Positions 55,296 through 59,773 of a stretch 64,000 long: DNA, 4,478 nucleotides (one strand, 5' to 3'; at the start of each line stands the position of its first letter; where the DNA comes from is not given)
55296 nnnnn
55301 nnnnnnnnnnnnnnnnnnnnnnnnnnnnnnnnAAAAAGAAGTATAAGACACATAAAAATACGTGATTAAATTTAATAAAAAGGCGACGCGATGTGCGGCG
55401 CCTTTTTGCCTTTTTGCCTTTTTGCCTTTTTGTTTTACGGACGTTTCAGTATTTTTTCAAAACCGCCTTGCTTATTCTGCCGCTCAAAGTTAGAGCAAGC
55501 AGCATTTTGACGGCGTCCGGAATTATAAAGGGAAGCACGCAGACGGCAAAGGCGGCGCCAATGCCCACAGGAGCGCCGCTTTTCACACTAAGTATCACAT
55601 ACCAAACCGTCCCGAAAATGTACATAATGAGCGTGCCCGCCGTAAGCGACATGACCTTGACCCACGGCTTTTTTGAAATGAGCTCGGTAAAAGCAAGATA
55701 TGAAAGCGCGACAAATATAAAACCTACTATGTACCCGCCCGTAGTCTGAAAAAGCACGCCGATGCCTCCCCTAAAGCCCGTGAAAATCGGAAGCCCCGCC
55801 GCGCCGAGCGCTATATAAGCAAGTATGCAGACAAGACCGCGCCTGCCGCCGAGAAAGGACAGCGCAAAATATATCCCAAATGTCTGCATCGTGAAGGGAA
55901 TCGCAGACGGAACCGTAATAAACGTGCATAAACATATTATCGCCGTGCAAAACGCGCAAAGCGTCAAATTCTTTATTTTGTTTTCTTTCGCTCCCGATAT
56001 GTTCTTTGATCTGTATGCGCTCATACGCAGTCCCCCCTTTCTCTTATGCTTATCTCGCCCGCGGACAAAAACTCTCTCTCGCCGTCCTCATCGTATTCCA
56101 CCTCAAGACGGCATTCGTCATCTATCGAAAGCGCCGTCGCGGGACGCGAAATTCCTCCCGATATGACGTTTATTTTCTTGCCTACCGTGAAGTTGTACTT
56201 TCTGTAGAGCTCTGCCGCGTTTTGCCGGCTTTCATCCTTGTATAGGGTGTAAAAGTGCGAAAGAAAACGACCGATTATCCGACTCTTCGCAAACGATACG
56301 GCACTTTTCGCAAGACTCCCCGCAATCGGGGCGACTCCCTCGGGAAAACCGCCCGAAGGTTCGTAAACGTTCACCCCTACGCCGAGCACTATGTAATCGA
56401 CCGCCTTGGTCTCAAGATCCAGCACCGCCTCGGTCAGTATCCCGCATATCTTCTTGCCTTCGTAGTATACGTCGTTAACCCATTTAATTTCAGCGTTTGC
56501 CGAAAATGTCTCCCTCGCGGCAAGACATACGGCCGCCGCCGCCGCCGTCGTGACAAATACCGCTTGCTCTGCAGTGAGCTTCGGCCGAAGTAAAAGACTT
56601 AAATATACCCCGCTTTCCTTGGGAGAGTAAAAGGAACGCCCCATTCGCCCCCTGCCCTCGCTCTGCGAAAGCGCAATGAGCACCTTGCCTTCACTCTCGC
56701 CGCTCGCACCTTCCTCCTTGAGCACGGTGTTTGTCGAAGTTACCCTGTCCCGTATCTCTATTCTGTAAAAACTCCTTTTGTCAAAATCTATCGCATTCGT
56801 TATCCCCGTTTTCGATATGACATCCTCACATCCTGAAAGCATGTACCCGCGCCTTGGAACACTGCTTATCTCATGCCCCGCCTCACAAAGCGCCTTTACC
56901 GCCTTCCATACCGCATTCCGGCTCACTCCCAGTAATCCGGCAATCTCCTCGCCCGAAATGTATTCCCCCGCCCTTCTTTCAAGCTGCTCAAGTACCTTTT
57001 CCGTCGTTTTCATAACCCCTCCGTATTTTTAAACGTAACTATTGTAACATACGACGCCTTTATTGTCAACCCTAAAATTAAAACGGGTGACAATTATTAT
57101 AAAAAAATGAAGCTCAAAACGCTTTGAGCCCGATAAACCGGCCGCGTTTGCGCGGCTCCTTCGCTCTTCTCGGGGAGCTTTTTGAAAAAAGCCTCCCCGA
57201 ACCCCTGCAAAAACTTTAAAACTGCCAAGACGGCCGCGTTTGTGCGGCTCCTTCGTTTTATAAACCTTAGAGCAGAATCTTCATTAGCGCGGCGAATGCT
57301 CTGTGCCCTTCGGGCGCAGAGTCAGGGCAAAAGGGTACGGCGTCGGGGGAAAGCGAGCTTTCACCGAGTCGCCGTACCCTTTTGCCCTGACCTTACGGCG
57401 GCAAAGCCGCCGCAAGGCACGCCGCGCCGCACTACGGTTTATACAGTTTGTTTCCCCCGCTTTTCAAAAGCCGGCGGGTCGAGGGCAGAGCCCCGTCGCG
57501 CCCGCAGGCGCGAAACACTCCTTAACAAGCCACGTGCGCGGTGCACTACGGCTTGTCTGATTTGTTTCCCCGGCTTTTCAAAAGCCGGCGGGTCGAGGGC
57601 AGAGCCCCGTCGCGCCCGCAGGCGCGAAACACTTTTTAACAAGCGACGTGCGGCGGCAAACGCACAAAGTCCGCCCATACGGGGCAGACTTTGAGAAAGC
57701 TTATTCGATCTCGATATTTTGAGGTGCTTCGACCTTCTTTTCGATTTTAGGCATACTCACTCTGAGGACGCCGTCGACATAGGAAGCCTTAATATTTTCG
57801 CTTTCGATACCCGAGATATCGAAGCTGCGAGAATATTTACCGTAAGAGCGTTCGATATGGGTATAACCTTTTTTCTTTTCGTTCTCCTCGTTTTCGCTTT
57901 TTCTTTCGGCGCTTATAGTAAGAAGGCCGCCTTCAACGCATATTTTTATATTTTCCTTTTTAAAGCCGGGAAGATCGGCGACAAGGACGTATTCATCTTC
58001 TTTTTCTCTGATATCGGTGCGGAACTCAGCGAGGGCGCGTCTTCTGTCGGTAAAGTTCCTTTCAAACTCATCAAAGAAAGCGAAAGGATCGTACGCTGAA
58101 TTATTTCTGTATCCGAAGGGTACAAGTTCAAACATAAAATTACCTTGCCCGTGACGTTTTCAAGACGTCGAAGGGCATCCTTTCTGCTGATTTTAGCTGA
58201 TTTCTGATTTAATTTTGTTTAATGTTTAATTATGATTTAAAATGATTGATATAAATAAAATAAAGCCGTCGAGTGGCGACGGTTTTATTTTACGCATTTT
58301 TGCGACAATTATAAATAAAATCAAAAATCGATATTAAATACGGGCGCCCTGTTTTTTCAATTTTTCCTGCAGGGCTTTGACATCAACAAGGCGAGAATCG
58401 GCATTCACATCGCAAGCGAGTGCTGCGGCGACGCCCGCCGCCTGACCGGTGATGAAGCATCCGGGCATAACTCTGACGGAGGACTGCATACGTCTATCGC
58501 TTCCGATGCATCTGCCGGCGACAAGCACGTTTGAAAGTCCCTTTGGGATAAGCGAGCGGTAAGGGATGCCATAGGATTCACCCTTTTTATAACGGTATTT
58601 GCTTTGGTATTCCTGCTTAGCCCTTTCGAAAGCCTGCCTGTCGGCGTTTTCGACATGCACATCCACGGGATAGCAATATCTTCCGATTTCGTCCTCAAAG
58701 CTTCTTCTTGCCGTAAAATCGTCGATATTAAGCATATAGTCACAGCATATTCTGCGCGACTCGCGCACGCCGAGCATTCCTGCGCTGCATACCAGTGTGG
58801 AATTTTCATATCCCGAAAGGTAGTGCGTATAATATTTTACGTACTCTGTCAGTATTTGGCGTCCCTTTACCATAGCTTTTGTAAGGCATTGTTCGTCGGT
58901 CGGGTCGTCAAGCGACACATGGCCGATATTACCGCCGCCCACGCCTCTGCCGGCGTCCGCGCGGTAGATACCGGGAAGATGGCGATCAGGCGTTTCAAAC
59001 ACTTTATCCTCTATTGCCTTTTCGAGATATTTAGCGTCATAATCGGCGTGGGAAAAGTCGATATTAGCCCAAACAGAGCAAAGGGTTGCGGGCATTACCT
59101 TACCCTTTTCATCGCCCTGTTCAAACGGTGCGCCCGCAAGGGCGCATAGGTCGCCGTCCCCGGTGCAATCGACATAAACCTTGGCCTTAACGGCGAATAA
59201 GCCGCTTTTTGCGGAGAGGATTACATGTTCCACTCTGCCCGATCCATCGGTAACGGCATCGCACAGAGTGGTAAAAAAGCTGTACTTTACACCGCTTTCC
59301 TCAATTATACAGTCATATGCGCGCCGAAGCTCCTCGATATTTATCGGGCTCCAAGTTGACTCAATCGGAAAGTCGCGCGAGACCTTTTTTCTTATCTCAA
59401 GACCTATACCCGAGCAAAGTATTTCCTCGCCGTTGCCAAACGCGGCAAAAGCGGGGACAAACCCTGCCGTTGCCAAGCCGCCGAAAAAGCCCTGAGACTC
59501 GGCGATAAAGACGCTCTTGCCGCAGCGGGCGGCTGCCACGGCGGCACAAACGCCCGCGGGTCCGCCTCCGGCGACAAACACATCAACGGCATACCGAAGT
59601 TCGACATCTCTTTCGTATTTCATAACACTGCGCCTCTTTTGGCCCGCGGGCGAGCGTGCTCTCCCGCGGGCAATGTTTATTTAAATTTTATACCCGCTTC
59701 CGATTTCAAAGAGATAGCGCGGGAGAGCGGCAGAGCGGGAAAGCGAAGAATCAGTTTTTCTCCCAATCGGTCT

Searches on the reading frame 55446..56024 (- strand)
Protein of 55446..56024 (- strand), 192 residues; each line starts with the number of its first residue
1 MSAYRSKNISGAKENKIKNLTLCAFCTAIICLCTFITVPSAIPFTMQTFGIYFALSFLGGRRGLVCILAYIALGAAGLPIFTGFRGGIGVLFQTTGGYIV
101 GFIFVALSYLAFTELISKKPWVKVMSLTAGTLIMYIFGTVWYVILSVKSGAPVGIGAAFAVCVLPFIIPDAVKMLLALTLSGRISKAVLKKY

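Call 72: search_protein_families(library=pfam, max_evalue=0.000001, proteins=[window:55446-56024:-])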
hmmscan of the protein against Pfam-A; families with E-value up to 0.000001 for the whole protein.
window:55446-56024:- (192 aa): 1 family
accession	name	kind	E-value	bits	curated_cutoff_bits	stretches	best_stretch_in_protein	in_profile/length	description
PF02632.19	BioY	-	2.8e-35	121.7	25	1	41-185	3-139/140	BioY family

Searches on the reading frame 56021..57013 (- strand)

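Call 56: search_protein_families(library=pfam, proteins=[window:56021-57013:-])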
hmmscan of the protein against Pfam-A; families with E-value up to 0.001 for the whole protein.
window:56021-57013:- (330 aa): 3 families
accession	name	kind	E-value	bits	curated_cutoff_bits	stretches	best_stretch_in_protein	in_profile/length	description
PF03099.24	BPL_LplA_LipB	-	4.9e-19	69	21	1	89-215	3-133/133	Biotin/lipoate A/B protein ligase family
PF08279.18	HTH_11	-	7.2e-14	51.9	25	1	5-57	3-54/55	HTH domain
PF13412.12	HTH_24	-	3.7e-05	23.7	21.9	1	3-46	4-45/48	Winged helix-turn-helix DNA-binding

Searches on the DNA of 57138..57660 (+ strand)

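Call 32: search_dna_similar(query=window:57138-57660:+, collection=plasmids, mode=distant, max_evalue=0.001)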
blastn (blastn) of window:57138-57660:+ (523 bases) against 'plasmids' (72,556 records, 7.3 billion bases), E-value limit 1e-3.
No match.

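Call 33: search_dna_similar(query=window:57138-57660:+, collection=phages, mode=distant, max_evalue=0.001)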
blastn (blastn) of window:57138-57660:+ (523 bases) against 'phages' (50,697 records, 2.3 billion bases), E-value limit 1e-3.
No match.

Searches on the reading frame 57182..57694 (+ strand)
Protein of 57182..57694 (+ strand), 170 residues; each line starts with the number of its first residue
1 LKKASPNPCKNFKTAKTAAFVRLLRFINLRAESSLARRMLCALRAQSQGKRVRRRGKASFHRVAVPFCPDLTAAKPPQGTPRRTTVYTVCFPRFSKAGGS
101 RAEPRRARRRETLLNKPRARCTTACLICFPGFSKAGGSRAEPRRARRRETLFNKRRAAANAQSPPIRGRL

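Call 17: find_homologous_proteins(query=window:57182-57694:+, max_evalue=0.001)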
Query window:57182-57694:+ (170 aa): 1 proteins with E <= 0.001 among 1786 candidates.
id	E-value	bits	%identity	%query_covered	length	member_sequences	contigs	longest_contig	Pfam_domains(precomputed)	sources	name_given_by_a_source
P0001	3.6e-11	61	64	33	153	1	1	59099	-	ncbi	-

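Call 18: find_encoding_contigs(protein=P0001, flank=10000, max_places=10)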
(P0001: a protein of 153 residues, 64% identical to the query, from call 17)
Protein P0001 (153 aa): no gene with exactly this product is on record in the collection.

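Call 55: find_encoding_contigs(protein=P0004, flank=10000, max_places=4)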
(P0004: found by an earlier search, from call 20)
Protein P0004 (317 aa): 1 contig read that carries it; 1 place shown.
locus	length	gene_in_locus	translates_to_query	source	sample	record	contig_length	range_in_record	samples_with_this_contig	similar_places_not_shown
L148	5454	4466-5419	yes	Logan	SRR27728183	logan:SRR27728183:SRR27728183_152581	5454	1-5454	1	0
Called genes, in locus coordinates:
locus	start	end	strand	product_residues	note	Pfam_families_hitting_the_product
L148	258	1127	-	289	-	PF04015:DUF362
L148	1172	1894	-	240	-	PF00106:adh_short, PF08659:KR (faint), PF13561:adh_short_C2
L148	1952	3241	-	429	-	-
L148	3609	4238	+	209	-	PF03729:DUF308 (faint)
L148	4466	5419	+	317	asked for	PF00056:Ldh_1_N, PF02866:Ldh_1_C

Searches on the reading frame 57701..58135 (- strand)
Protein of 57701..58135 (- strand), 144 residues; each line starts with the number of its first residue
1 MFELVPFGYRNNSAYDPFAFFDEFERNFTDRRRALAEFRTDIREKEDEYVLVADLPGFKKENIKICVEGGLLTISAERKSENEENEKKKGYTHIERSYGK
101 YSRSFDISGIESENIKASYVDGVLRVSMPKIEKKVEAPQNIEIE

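Call 14: find_encoding_contigs(protein=window:57701-58135:-, flank=6000, max_places=10)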
Protein window:57701-58135:- (144 aa): 12 contigs read that carry it; 7 places shown.
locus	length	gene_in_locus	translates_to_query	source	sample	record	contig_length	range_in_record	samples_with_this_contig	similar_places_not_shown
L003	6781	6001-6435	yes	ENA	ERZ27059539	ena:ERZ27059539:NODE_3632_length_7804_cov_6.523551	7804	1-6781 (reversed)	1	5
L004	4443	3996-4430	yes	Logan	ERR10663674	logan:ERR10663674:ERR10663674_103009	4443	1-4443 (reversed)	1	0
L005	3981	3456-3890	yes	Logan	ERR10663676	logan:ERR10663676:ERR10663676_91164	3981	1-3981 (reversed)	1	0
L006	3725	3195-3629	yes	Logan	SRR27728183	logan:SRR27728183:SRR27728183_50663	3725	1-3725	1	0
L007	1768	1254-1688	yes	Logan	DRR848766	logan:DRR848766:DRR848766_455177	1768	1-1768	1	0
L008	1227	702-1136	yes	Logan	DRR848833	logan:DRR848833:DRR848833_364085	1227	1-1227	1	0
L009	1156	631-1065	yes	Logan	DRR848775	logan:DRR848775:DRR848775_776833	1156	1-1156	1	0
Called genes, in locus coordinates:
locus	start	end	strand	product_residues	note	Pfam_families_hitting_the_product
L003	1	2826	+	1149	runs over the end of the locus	-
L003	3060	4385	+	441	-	PF06271:RDD (weak)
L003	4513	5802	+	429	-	PF12831:FAD_oxidored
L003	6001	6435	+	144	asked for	PF00011:HSP20, PF17886:ArsA_HSP20 (faint)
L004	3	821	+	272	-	?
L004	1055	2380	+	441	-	PF06271:RDD (weak)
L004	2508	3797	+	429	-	PF12831:FAD_oxidored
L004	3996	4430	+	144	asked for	PF00011:HSP20, PF17886:ArsA_HSP20 (faint)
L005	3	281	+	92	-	?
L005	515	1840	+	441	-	PF06271:RDD (weak)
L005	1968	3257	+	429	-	PF12831:FAD_oxidored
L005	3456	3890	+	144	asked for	PF00011:HSP20, PF17886:ArsA_HSP20 (faint)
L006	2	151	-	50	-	?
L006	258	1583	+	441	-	PF06271:RDD (weak)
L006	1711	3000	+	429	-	PF12831:FAD_oxidored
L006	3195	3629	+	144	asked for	PF00011:HSP20, PF17886:ArsA_HSP20 (faint)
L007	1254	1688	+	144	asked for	PF00011:HSP20, PF17886:ArsA_HSP20 (faint)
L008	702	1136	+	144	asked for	PF00011:HSP20, PF17886:ArsA_HSP20 (faint)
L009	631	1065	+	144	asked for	PF00011:HSP20, PF17886:ArsA_HSP20 (faint)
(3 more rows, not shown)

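Call 20: list_cluster_members(proteins=[P0001, window:57701-58135:-, window:21423-22376:-])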
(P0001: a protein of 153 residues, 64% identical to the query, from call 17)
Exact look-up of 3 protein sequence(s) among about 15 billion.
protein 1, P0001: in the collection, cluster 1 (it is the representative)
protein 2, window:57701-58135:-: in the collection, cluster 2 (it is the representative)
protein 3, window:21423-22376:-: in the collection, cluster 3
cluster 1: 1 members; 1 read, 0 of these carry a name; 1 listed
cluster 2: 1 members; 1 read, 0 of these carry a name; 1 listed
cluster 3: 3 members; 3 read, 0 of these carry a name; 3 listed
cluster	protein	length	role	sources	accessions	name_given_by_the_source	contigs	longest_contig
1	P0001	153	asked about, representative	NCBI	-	-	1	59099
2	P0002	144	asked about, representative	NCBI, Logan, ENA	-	-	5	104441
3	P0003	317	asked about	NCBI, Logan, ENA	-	-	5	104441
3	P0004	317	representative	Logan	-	-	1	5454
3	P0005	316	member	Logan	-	-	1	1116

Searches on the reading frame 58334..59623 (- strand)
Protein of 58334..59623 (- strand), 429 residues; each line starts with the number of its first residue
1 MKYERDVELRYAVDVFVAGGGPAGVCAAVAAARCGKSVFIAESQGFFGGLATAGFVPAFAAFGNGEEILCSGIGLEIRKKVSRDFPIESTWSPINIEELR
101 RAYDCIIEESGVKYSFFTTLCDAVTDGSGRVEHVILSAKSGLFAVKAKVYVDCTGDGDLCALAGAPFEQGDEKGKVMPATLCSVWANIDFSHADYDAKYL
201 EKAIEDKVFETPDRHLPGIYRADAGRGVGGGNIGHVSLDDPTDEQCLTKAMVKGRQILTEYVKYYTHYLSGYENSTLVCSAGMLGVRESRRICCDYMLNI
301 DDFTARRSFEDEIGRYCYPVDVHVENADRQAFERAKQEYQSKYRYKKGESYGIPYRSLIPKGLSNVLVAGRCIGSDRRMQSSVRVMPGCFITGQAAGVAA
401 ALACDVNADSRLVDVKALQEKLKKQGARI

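Call 72: search_protein_families(library=pfam, max_evalue=0.000001, proteins=[window:58334-59623:-])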
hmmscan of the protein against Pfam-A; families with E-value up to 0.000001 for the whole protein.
window:58334-59623:- (429 aa): 1 family
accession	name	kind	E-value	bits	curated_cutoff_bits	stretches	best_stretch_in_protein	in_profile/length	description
PF12831.13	FAD_oxidored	-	3.9e-97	326.6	27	1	14-422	1-416/416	FAD dependent oxidoreductase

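Call 76: find_homologous_proteins(query=window:58334-59623:-, max_evalue=1e-80)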
Query window:58334-59623:- (429 aa): 3113 proteins with E <= 1e-80 among 8000 candidates; the best 120 are listed.
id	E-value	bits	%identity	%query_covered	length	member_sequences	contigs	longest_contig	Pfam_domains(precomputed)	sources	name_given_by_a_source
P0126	2.4e-289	977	100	100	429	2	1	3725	PF12831.14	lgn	-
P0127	2.2e-215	733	75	99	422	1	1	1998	PF12831.14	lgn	-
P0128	8.8e-210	715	73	100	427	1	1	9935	PF12831.14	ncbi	-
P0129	3.1e-209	713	72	100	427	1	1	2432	PF12831.14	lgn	-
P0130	1.0e-194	665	68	100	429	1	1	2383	PF12831.14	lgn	-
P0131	4.1e-194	663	68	100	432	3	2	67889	PF12831.14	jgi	-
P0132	4.3e-187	640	66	100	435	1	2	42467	PF12831.14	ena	-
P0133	2.5e-186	638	65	100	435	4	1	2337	PF12831.14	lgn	-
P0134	5.8e-184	630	64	100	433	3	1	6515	PF12831.14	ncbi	-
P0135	2.8e-183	627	64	100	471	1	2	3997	PF00890.31,PF12831.14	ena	-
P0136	2.7e-181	621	64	100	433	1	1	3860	PF01946.24,PF07992.21,PF12831.14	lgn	-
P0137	1.6e-180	618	63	100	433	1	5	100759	PF01946.24,PF07992.21,PF12831.14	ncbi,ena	-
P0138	4.3e-180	617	63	100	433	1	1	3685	PF01946.24,PF07992.21,PF12831.14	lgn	-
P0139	7.1e-179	613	62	100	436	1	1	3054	PF12831.14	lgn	-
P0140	3.7e-178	611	63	100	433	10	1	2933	PF01946.24,PF07992.21,PF12831.14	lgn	-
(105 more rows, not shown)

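Call 77: find_encoding_contigs(protein=P0128, flank=6000, max_places=2)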
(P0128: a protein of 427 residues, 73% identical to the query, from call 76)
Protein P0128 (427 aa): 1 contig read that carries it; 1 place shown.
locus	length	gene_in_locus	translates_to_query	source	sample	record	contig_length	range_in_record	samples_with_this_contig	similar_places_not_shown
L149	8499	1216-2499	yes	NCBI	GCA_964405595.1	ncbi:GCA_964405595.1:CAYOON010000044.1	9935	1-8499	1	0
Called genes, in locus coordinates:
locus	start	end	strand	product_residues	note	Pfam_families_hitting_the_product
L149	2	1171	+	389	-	?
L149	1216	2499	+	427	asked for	PF12831:FAD_oxidored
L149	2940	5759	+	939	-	PF26342:TP_1001_2nd (faint), PF00932:LTD, PF13287:Fn3_assoc, PF13290:CHB_HEX_C_1, PF08757:CotH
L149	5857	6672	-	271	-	PF02311:AraC_binding, PF07883:Cupin_2, PF12833:HTH_18, PF00165:HTH_AraC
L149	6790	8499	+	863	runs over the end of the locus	PF06439:3keto-disac_hyd, PF22848:ASD1_dom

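Call 78: find_encoding_contigs(protein=P0131, flank=6000, max_places=2)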
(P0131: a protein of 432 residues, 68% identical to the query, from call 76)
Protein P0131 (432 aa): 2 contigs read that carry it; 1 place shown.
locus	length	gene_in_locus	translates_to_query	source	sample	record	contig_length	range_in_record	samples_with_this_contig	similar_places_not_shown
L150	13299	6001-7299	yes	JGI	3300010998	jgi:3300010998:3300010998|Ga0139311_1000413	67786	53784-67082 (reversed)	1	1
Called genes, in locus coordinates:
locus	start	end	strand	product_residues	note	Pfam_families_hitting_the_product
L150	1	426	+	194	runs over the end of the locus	PF02687:FtsX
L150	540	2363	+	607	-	PF14903:WG_beta_rep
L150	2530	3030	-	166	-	-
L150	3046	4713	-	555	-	PF02534:T4SS-DNA_transf, PF10412:TrwB_AAD_bind, PF12696:TraG-D_C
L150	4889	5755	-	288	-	-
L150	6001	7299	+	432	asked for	PF12831:FAD_oxidored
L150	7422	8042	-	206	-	PF00657:Lipase_GDSL, PF04311:DUF459 (faint), PF13472:Lipase_GDSL_2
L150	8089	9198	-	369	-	PF01979:Amidohydro_1, PF07969:Amidohydro_3 (weak)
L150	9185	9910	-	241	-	PF01182:Glucosamine_iso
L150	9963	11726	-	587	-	-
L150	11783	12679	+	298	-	PF00480:ROK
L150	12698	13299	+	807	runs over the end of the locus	PF01074:Glyco_hydro_38N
